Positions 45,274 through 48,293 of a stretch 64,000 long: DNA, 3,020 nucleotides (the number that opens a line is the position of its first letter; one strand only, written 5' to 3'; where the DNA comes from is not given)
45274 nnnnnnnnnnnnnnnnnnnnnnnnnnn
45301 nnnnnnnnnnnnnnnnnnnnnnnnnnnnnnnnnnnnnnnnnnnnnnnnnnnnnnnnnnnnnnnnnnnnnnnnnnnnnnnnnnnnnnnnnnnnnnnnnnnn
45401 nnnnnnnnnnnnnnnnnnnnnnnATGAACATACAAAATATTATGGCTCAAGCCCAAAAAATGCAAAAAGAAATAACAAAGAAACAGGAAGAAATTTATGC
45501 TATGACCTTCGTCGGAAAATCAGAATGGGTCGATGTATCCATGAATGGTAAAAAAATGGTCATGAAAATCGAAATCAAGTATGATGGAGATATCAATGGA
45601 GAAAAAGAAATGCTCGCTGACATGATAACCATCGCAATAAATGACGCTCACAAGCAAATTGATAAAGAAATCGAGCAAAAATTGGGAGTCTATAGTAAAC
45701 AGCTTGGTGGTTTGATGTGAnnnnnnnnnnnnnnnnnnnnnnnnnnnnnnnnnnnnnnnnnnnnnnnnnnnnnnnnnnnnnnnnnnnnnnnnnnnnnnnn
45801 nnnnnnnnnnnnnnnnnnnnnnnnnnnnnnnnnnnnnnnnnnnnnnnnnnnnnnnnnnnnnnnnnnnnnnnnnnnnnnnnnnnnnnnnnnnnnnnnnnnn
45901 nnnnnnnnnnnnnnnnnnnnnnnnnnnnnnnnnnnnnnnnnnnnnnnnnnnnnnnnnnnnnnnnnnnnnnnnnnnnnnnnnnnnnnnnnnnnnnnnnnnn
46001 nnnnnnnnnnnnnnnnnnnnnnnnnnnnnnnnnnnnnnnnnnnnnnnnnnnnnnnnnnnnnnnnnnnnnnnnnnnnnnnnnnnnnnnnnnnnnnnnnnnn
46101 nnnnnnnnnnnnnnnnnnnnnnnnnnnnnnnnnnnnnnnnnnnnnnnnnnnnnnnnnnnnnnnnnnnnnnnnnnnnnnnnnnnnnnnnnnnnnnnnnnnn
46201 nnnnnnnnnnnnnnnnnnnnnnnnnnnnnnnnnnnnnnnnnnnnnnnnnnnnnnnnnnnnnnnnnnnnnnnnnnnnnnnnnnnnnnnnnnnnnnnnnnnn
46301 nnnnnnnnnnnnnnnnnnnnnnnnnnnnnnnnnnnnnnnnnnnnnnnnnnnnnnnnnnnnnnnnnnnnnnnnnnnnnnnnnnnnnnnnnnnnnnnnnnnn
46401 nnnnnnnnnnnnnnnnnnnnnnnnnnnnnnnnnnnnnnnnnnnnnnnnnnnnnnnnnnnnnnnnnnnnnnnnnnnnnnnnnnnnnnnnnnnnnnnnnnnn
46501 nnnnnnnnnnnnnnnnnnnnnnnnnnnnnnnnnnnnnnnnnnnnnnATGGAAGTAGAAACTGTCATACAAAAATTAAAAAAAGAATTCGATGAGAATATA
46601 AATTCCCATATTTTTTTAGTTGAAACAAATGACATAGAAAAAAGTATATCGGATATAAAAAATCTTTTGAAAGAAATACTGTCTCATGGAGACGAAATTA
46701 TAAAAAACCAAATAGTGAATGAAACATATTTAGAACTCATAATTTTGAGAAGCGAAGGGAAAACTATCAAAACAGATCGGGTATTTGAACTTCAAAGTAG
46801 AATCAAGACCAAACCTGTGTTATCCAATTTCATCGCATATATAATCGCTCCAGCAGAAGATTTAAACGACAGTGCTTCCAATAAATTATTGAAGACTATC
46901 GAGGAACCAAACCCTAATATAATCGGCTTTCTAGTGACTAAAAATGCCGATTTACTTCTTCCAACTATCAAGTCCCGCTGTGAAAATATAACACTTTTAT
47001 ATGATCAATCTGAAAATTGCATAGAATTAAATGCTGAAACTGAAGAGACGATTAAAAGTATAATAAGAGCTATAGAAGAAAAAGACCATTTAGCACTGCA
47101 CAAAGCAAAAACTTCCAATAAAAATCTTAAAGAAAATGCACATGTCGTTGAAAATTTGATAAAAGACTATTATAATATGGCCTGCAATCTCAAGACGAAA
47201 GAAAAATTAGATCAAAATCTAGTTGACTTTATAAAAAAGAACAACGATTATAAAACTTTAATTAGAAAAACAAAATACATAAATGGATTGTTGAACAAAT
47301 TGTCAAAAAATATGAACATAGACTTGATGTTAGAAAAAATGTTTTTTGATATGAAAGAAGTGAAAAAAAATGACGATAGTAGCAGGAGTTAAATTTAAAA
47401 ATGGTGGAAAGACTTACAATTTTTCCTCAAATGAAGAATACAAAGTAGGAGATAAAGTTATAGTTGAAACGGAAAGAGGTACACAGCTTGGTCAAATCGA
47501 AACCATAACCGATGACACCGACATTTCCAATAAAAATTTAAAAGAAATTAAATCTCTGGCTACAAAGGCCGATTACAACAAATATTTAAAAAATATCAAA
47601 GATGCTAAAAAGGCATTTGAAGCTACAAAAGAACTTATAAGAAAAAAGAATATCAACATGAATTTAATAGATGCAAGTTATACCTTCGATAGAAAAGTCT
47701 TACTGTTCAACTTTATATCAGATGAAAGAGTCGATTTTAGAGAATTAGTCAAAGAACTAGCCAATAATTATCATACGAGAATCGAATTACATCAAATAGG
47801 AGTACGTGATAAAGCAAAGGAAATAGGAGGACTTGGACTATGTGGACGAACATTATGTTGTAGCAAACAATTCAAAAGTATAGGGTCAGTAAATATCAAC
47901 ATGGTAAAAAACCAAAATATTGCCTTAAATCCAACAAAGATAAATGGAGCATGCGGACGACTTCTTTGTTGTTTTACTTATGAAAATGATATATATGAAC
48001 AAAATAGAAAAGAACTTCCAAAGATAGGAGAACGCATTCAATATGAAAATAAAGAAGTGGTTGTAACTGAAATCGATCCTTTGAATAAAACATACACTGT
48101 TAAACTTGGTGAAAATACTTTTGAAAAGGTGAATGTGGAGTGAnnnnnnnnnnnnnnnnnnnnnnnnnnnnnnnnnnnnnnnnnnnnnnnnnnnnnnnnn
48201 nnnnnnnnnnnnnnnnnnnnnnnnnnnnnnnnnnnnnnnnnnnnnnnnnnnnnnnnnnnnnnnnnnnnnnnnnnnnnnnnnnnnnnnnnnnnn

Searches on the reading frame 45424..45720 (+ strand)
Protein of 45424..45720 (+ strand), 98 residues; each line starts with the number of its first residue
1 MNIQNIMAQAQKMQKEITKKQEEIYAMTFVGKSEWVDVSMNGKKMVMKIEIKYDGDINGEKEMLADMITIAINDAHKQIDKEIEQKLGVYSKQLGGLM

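Call 46: search_protein_families(library=ncbifam, proteins=[window:45424-45720:+], max_evalue=0.00001)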
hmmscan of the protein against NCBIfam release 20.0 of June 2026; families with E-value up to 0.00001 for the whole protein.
window:45424-45720:+ (98 aa): 2 families
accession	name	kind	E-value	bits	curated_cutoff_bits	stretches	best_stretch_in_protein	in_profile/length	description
TIGR00103.1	DNA_YbaB_EbfC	equivalog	9.5e-15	54.6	49.45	1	2-87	7-94/104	YbaB/EbfC family nucleoid-associated protein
NF011218.0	PRK14625.1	equivalog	3.6e-08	33.7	151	1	3-87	4-90/109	hypothetical protein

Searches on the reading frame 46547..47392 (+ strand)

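Call 46: search_protein_families(library=ncbifam, proteins=[window:46547-47392:+], max_evalue=0.00001)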
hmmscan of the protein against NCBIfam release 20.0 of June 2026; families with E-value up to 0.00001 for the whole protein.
window:46547-47392:+ (281 aa): 35 families (the best 25 are shown)
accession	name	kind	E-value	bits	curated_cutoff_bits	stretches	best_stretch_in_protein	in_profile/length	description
TIGR00678.1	holB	equivalog_domain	2.2e-25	89.3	180.6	1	55-169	57-174/188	DNA polymerase III subunit delta'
NF005972.1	PRK08058.1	equivalog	5.5e-20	71.8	340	1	62-209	77-224/328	DNA polymerase III subunit delta'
NF004759.0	PRK06090.1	equivalog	1.4e-19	70.6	457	1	62-205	76-218/319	DNA polymerase III subunit delta'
NF004310.0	PRK05707.1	equivalog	2.1e-18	66.8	280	1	70-156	82-168/328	DNA polymerase III subunit delta'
NF005638.0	PRK07399.1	subfamily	4.1e-16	58.9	230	1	66-208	99-234/317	DNA polymerase III subunit delta'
NF005926.0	PRK07940.1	equivalog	2.1e-15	56.9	300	1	54-217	75-240/394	DNA polymerase III subunit delta'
NF005581.0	PRK07276.1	equivalog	2.4e-15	56.9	263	1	56-213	66-218/291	DNA polymerase III subunit delta'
NF005408.0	PRK06964.1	equivalog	9.5e-15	54.8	483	1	68-197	106-236/342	DNA polymerase III subunit delta'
NF006430.0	PRK08699.1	equivalog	1.2e-13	50.7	481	1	74-159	93-178/325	DNA polymerase III subunit delta'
NF004047.0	PRK05564.1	equivalog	2.7e-13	49.6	282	1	4-150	10-149/313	DNA polymerase III subunit delta'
NF005677.0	PRK07471.1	equivalog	2.8e-13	49.8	252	1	74-163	121-210/366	DNA polymerase III subunit delta'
NF006586.0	PRK09112.1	equivalog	5.4e-13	48.8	308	1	93-157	140-204/351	DNA polymerase III subunit delta'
NF005132.0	PRK06581.1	equivalog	7.7e-13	48.6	221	1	6-250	2-241/264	DNA polymerase III subunit delta'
NF005362.0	PRK06871.1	equivalog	1.6e-12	47.2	456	1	70-181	84-196/327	DNA polymerase III subunit delta'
NF005515.0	PRK07132.1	equivalog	2.5e-12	46.9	204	1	4-228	4-227/301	DNA polymerase III subunit delta'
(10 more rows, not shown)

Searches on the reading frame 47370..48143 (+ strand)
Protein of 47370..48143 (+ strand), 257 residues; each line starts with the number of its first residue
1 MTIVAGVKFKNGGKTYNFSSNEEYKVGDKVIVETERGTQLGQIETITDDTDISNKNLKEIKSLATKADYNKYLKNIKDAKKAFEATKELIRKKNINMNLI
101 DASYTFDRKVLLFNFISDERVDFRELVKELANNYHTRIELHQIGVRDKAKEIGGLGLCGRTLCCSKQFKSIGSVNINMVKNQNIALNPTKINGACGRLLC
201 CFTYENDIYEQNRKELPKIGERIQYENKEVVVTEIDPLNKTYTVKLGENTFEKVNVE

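Call 46: search_protein_families(library=ncbifam, proteins=[window:47370-48143:+], max_evalue=0.00001)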
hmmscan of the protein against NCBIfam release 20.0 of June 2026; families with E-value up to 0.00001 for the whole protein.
window:47370-48143:+ (257 aa): 1 family
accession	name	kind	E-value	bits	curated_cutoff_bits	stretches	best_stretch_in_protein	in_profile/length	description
NF041131.1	RicT_YaaT_fam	subfamily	8.3e-77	257.5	70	1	28-236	1-211/213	regulatory iron-sulfur-containing complex subunit RicT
